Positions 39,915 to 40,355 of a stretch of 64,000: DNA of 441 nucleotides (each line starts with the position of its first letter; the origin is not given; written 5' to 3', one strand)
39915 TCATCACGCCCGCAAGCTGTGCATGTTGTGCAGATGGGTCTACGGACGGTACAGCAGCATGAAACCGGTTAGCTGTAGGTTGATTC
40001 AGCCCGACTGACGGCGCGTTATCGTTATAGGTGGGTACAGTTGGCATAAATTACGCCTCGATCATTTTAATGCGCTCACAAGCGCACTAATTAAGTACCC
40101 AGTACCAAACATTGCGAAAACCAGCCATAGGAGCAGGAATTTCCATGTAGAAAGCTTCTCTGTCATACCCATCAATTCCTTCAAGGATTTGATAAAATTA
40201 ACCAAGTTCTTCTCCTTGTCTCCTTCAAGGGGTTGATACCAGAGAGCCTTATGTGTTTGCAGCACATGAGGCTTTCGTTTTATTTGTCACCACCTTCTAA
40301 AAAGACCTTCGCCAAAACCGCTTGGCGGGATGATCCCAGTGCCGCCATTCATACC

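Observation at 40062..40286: sar-like antisense RNA over the RBS of a small membrane protein inserted between ejection-protein genes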

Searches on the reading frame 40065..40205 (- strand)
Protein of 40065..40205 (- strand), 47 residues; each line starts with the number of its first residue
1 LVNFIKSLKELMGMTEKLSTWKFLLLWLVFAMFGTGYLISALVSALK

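Call 11: search_dna_similar(query=window:40065-40205:-, collection=phages, mode=protein, max_evalue=10, max_rows=40)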
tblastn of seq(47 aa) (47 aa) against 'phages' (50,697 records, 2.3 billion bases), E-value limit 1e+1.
Records with a match: 56; places in all: 56; records where one place covers at least 80% of the query: 54.
Best place of each record, by identity: <60% 56.
By first word of the organism name: Stx2c-converting 15; Stx1a-converting 11; Escherichia 8; Stx2a-converting 8; Salmonella 5; Pseudomonas 3; Enterobacteria 2; Acinetobacter 2; Actinobacillus 1; Staphylococcus 1.
By host as written in the record: - 37; Escherichia coli 3; Salmonella enterica subsp. diarizonae 519/03 IIIb 2; Escherichia coli O103:H25 strain NIPH-11060424/NVH-734 2; Pseudomonas aeruginosa YMC11/02/R656 2; Salmonella typhimurium 2; Escherichia coli O111 1; Actinobacillus pleuropneumoniae 1; and 6 more.
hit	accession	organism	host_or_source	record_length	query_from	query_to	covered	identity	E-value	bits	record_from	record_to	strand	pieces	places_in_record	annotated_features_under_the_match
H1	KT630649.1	Salmonella phage SEN34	Salmonella enterica subsp. diarizonae ...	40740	1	42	89%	50.0%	8e-5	42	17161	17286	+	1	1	hypothetical protein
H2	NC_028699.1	Salmonella phage SEN34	Salmonella enterica subsp. diarizonae ...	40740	1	42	89%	50.0%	8e-5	42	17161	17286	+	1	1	hypothetical protein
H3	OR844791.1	Escherichia phage ECO111 5-P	Escherichia coli O111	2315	3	42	85%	50.0%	1e-6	47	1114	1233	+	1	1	record has no annotation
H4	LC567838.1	Stx2a-converting phage Stx2_95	-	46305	3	42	85%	50.0%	2e-6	47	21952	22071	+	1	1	none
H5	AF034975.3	Enterobacteria phage H-19B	-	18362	3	42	85%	50.0%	2e-6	47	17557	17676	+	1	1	none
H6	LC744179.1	Stx1a-converting phage Stx1a_11KH263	-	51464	3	42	85%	50.0%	2e-6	47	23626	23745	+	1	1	none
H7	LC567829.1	Stx2a-converting phage Stx2_EH2201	-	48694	3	42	85%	50.0%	2e-6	47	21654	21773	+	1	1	hypothetical protein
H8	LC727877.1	Stx2c-converting phage Stx2c_JNE090279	-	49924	3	42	85%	50.0%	2e-6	47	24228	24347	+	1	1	none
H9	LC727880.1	Stx2c-converting phage Stx2c_2409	-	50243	3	42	85%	50.0%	2e-6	47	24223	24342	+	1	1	none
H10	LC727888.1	Stx2c-converting phage Stx2c_JNE110649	-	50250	3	42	85%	50.0%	2e-6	47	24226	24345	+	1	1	none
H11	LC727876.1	Stx2c-converting phage Stx2c_PV98-693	-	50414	3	42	85%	50.0%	2e-6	47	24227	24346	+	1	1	none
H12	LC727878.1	Stx2c-converting phage Stx2c_JNE072859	-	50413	3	42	85%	50.0%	2e-6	47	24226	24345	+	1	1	none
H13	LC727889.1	Stx2c-converting phage Stx2c_EH0430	-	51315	3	42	85%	50.0%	2e-6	47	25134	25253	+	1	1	none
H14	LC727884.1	Stx2c-converting phage Stx2c_JNE121036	-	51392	3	42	85%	50.0%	2e-6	47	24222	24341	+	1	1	none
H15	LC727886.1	Stx2c-converting phage Stx2c_04E077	-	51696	3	42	85%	50.0%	2e-6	47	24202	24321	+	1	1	none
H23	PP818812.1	Actinobacillus phage vB_Apl-pPE4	Actinobacillus pleuropneumoniae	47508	3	42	85%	50.0%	3e-6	47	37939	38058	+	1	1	hypothetical protein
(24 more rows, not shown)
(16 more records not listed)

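Call 13: get_annotated_region(hit=H7, flank=4000)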
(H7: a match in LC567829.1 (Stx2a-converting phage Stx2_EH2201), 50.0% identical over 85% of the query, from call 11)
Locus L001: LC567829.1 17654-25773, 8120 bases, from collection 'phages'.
description: Stx2a-converting phage Stx2_EH2201 DNA, complete genome.
organism: Stx2a-converting phage Stx2_EH2201 (NCBI taxid 2751382)
taxonomy: Viruses; Duplodnaviria; Heunggongvirae; Uroviricota; Caudoviricetes
host: -; source: -; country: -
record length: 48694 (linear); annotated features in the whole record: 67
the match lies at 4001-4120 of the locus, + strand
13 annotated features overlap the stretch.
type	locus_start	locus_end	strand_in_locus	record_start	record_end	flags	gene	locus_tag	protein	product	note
CDS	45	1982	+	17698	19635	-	yjhS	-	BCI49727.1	9-O-acetyl-N-acetylneuraminic acid deacetylase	Stx2aEH2201_270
CDS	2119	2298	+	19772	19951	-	-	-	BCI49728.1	hypothetical protein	Stx2aEH2201_280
CDS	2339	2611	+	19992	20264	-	-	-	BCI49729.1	hypothetical protein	Stx2aEH2201_290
CDS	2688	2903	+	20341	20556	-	-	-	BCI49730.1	phage holin protein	Stx2aEH2201_300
CDS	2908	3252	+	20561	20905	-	-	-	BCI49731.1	hypothetical protein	Stx2aEH2201_310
CDS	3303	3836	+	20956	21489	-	-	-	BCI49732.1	phage endolysin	Stx2aEH2201_320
CDS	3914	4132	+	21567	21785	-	-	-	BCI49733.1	hypothetical protein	Stx2aEH2201_330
CDS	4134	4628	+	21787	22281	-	-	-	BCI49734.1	endopeptidase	Stx2aEH2201_340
CDS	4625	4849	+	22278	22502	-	-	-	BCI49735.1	hypothetical protein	Stx2aEH2201_350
CDS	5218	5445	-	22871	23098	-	-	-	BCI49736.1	hypothetical protein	Stx2aEH2201_360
CDS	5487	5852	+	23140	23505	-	-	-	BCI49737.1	DNase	Stx2aEH2201_370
CDS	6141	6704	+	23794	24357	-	-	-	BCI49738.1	phage terminase small subunit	Stx2aEH2201_380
CDS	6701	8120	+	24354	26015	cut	-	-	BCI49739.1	phage terminase large subunit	Stx2aEH2201_390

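Call 14: get_annotated_region(hit=H1, flank=4000)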
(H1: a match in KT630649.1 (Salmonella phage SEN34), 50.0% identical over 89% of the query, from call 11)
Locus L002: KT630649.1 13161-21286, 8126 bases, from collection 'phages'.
description: Salmonella phage SEN34, complete genome.
organism: Salmonella phage SEN34 (NCBI taxid 1647463)
taxonomy: Viruses; Duplodnaviria; Heunggongvirae; Uroviricota; Caudoviricetes; Brunovirus; Brunovirus SEN34
host: Salmonella enterica subsp. diarizonae 519/03 IIIb; source: feces; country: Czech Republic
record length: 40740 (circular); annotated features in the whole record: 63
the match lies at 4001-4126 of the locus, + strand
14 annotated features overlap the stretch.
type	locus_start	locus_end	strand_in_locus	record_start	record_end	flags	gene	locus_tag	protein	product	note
CDS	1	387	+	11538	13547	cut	-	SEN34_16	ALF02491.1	tail tape measure protein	-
CDS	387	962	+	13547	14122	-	-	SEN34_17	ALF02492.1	hypothetical protein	-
CDS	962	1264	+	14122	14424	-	-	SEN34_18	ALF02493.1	hypothetical protein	-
CDS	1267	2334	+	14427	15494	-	-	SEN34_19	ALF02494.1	hypothetical protein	-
CDS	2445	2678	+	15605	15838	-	-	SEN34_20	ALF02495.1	hypothetical protein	-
CDS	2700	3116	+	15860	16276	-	-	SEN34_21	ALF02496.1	hypothetical protein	-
CDS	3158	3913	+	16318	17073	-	-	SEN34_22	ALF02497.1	baseplate assembly protein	-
CDS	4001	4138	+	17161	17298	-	-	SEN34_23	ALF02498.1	hypothetical protein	-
CDS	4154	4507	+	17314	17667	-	-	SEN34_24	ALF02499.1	hypothetical protein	putative oxidoreductase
CDS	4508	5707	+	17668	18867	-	-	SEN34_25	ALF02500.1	hypothetical protein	putative baseplate-related protein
CDS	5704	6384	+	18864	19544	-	-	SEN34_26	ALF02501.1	hypothetical protein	putative tail component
CDS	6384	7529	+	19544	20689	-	-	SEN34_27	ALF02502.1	tail fiber protein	-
CDS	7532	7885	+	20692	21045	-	-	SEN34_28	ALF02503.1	putative tail assembly chaperone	-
CDS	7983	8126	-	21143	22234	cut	-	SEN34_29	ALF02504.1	acyltransferase 3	-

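Call 15: get_annotated_region(hit=H23, flank=4000)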
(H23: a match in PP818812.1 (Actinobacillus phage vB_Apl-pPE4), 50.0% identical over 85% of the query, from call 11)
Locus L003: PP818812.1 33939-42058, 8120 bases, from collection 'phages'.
description: Actinobacillus phage vB_Apl-pPE4, complete genome.
organism: Actinobacillus phage vB_Apl-pPE4 (NCBI taxid 3153893)
taxonomy: Viruses
host: Actinobacillus pleuropneumoniae; source: -; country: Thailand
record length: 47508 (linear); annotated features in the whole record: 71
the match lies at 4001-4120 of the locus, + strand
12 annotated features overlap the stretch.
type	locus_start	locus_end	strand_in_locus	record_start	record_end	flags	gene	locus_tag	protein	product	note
CDS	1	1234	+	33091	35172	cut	-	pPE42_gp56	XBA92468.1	lytic transglycosylase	pPE42_ORF56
CDS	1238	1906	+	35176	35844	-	-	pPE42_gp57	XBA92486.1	hypothetical protein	pPE42_ORF57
CDS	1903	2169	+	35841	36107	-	-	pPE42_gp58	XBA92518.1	hypothetical protein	pPE42_ORF58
CDS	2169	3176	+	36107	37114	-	-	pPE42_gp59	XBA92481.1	hypothetical protein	pPE42_ORF59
CDS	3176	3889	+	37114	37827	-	-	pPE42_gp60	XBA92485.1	baseplate protein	pPE42_ORF60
CDS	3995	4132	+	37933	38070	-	-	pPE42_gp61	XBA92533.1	hypothetical protein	pPE42_ORF61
CDS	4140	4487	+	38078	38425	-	-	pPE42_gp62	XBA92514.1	hypothetical protein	pPE42_ORF62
CDS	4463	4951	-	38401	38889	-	-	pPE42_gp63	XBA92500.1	anti-repressor protein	pPE42_ORF63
CDS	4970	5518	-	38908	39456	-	-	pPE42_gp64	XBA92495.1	hypothetical protein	pPE42_ORF64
CDS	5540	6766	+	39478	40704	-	-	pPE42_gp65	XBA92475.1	baseplate J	pPE42_ORF65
CDS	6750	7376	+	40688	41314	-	-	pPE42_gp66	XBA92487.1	hypothetical protein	pPE42_ORF66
CDS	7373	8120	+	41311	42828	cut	-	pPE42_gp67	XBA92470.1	tail fiber protein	pPE42_ORF67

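Call 20: find_homologous_proteins(query=window:40065-40205:-, max_evalue=0.01)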
Query seq(47 aa) (47 aa): 2 proteins with E <= 0.01 among 2 candidates.
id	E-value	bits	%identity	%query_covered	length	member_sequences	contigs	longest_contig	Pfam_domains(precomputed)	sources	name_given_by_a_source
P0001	1.1e-20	88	100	100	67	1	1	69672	-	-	-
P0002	3.9e-14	68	100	77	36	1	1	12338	-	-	-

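Call 24: find_related_loci(query=A1, collection=genome_contigs, flank=3000)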
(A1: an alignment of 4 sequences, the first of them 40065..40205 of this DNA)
Query A1 (47 aa) in genome_contigs; peptide patterns used: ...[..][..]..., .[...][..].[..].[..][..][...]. (x = any residue, [..] = any of these).
75 stretches matched a pattern; 5 encode a relative of the query (tblastn E <= 1e-3); 5 distinct loci.
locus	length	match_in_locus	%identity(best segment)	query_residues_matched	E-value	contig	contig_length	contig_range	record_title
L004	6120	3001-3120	50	3-42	2e-11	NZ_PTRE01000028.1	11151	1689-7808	Escherichia sp. MOD1-EC7003 MOD1-EC7003_28_length_11151_cov_122, whole genome shotgun sequence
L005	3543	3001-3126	50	1-42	3e-10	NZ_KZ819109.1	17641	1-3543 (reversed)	Brenneria corticis strain CFCC 11842 scaffold39, whole genome shotgun sequence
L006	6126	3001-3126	48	1-42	5e-10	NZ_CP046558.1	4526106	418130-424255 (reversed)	Pantoea stewartii subsp. stewartii strain ATCC 8199 chromosome, complete genome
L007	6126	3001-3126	50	1-42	3e-9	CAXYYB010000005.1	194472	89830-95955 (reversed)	MAG: uncultured Symbiopectobacterium sp. isolate ERR13599001_binner13_Refined_6 genome assembly, contig: ERZ24875814.6,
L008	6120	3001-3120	53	3-42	8e-6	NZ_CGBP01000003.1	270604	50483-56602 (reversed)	Yersinia similis strain Y228, whole genome shotgun sequence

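Call 25: find_related_loci(query=A1, collection=viral_contigs, flank=3000)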
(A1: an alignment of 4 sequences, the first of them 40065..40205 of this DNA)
Query A1 (47 aa) in viral_contigs; peptide patterns used: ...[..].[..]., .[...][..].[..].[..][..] (x = any residue, [..] = any of these).
593 stretches matched a pattern (row limit reached: there are more); 233 encode a relative of the query (tblastn E <= 1e-3); the best 80 are kept; 80 distinct loci.
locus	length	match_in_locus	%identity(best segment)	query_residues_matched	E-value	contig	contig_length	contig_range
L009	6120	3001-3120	53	3-42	9e-11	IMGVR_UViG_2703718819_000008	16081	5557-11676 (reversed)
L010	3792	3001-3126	48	1-42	1e-10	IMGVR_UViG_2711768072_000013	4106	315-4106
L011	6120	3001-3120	53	3-42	9e-11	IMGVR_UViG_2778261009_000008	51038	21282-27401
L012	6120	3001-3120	53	3-42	9e-11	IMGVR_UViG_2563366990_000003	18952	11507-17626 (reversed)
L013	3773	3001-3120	53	3-42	2e-10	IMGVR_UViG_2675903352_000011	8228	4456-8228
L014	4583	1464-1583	50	3-42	2e-10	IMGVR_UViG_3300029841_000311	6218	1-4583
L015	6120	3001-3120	50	3-42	3e-10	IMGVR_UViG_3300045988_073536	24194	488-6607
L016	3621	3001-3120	50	3-42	3e-10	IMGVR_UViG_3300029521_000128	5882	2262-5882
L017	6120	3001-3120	50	3-42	3e-10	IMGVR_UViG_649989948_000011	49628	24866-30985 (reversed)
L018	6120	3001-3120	50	3-42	3e-10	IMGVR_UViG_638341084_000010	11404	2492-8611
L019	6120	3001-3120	50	3-42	3e-10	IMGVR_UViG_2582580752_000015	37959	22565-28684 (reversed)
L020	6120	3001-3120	50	3-42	3e-10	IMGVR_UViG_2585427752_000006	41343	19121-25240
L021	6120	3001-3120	50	3-42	3e-10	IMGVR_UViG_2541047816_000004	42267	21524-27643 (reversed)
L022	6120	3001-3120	50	3-42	3e-10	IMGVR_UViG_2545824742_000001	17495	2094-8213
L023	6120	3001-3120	50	3-42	3e-10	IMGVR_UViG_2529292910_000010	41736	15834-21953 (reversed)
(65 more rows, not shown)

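Call 27: search_protein_representatives(protein=window:40065-40205:-)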
Query: 47 residues. Proteins with E-value up to 0.001 (for the whole library): 16; up to 1e-10: 2; up to 1e-30: 0. The best 16 are listed.
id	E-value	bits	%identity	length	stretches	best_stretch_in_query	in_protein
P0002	1.2e-14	68.1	100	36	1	12-47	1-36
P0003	3.0e-11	57.7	60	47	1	2-46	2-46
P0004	7.4e-08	47.2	44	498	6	3-27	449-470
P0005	1.3e-07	46.5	44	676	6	3-27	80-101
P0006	1.0e-06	43.8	50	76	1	1-44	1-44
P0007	2.4e-06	42.6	52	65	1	1-40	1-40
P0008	3.1e-06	42.2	51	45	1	1-41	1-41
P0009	4.9e-06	41.6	53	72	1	3-40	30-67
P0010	6.3e-06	41.3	51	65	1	1-39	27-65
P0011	7.3e-06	41.1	44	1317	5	3-27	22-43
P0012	9.2e-06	40.8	50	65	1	3-40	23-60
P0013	8.2e-05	37.9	49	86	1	2-40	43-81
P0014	1.1e-04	37.4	50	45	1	1-42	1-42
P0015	2.1e-04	36.6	48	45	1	1-40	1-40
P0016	2.7e-04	36.3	46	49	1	4-44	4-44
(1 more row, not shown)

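Call 30: find_encoding_contigs(protein=P0003, flank=5000, max_places=6)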
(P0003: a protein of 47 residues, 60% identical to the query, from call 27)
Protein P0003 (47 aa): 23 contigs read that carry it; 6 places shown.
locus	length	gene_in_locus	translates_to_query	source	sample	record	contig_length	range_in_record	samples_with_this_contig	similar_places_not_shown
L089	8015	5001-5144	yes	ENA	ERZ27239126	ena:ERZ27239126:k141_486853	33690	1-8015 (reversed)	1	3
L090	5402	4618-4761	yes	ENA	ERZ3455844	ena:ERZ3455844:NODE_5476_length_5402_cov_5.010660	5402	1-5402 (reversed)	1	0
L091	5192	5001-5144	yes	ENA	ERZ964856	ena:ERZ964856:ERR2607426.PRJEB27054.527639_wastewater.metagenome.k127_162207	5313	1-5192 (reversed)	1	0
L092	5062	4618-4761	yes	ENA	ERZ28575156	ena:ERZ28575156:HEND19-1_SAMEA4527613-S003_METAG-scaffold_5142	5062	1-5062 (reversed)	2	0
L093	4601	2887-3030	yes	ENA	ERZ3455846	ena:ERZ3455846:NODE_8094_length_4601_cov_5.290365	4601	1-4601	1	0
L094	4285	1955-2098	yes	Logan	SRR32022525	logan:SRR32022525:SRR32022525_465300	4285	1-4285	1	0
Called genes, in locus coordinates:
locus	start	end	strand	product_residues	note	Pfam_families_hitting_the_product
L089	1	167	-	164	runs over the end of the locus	-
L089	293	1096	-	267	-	PF00392:GntR, PF07702:UTRA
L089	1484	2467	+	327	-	PF00056:Ldh_1_N, PF02866:Ldh_1_C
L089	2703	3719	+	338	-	PF03328:HpcH_HpaI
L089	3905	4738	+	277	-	-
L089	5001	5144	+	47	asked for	-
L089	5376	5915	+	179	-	-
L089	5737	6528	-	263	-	-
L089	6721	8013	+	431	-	?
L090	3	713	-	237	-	?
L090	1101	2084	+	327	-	PF00056:Ldh_1_N, PF02866:Ldh_1_C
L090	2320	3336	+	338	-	PF03328:HpcH_HpaI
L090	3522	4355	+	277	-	-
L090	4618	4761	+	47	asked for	-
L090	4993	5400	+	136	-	?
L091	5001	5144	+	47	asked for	-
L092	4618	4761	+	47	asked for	-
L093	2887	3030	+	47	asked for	-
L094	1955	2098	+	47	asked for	-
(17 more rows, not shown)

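Call 31: search_protein_families(library=ncbifam, proteins=[window:40065-40205:-, L001:3995-4129:+, L002:4001-4135:+, P0003, P0016], max_evalue=1)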
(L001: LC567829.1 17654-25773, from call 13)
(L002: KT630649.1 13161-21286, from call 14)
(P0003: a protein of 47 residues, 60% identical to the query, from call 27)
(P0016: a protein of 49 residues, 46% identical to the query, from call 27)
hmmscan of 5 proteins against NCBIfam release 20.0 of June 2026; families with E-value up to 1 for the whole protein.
window:40065-40205:- (47 aa): 0 families

L001:3995-4129:+ (45 aa): 0 families

L002:4001-4135:+ (45 aa): 0 families

P0003 (47 aa): 1 family
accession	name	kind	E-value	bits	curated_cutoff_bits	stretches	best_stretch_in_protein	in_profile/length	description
NF047942.1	TatA_Rickett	exception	0.45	10.2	90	1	18-39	3-25/45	twin-arginine translocase TatA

P0016 (49 aa): 0 families

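Call 37: find_encoding_contigs(protein=P0016, flank=4000, max_places=5)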
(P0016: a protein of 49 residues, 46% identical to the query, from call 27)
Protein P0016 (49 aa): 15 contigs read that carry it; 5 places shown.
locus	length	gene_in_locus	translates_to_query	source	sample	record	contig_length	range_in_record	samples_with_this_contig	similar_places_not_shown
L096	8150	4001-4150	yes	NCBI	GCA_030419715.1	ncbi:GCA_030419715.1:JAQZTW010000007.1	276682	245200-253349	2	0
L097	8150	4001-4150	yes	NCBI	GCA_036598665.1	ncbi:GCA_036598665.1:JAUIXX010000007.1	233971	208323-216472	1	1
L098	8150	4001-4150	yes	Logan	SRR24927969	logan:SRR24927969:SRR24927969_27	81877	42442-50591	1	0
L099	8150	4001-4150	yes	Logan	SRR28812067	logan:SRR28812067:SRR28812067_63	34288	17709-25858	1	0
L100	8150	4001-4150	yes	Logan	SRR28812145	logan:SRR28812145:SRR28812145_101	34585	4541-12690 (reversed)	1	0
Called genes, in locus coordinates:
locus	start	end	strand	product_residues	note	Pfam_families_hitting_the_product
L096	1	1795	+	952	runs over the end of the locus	PF06791:TMP_2, PF24622:TMP_4, PF09718:Tape_meas_lam_C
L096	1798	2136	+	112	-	PF05939:Phage_min_tail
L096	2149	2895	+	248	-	PF05100:Phage_tail_L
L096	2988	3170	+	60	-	-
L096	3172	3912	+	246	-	PF14464:Prok-JAB, PF00877:NLPC_P60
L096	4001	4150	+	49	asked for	-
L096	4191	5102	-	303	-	PF02498:Bro-N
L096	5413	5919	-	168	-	-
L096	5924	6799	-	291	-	PF00929:RNase_T, PF16473:Rv2179c-like (faint), PF00533:BRCT (weak)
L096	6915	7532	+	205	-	-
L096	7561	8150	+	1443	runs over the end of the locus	PF24801:FNIII-A_GpJ, PF09327:Phage_Tail_Tip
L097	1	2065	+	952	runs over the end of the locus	PF06791:TMP_2, PF24622:TMP_4, PF09718:Tape_meas_lam_C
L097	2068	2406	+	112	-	PF05939:Phage_min_tail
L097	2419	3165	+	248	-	PF05100:Phage_tail_L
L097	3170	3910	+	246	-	PF14464:Prok-JAB, PF00877:NLPC_P60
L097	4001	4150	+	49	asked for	-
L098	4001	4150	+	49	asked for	-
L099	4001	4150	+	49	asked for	-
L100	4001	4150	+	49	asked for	-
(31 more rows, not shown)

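Call 38: find_encoding_contigs(protein=P0015, flank=4000, max_places=5)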
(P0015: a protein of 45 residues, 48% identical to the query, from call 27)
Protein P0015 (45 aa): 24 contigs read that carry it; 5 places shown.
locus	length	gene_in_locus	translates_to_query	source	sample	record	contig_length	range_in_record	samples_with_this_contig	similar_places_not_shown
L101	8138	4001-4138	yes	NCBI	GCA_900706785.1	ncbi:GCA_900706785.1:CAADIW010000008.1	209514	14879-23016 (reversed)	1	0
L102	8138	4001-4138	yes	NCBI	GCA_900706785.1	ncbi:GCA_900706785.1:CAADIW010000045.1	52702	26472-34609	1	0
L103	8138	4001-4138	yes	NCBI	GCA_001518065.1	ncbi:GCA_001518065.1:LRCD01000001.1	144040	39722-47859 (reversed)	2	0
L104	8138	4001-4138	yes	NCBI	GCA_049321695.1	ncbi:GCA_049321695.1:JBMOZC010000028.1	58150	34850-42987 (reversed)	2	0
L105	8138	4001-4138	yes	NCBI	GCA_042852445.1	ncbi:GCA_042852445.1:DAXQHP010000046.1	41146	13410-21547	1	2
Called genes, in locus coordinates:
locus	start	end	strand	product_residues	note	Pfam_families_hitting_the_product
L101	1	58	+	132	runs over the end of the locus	PF05866:RusA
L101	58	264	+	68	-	-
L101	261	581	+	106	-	-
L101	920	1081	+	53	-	PF06147:DUF968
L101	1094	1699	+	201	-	-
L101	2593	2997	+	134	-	PF16931:Phage_holin_8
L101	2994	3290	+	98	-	PF05449:Phage_holin_3_7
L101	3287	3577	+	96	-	-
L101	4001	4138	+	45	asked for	-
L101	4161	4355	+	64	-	-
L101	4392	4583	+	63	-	-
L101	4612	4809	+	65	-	-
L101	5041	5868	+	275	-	-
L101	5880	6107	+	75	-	-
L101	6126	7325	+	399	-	-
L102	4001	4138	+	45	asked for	-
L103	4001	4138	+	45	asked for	-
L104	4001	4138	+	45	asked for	-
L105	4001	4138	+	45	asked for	-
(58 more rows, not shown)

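Call 39: find_encoding_contigs(protein=P0013, flank=4000, max_places=5)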
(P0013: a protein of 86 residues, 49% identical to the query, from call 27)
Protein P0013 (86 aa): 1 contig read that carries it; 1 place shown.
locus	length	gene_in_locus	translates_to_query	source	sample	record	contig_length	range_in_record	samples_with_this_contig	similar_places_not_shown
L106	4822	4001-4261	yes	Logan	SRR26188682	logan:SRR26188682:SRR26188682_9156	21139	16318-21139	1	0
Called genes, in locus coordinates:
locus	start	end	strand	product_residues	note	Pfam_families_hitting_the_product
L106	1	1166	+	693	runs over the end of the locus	PF01464:SLT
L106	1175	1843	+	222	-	-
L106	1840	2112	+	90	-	-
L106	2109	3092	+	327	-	-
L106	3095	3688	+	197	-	-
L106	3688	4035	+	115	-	-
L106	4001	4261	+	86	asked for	-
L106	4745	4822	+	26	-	?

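Call 67: find_encoding_contigs(protein=P0002, flank=3000, max_places=4)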
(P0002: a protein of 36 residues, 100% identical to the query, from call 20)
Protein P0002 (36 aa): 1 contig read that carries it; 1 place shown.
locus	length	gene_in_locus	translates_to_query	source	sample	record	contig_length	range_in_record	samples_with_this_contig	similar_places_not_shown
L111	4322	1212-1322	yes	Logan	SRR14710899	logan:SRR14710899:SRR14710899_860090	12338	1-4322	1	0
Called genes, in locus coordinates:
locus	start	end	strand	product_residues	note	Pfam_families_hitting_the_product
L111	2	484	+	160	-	?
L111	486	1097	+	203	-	-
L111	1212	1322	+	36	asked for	-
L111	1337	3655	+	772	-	PF01464:SLT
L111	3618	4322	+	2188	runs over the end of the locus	PF18834:LPD22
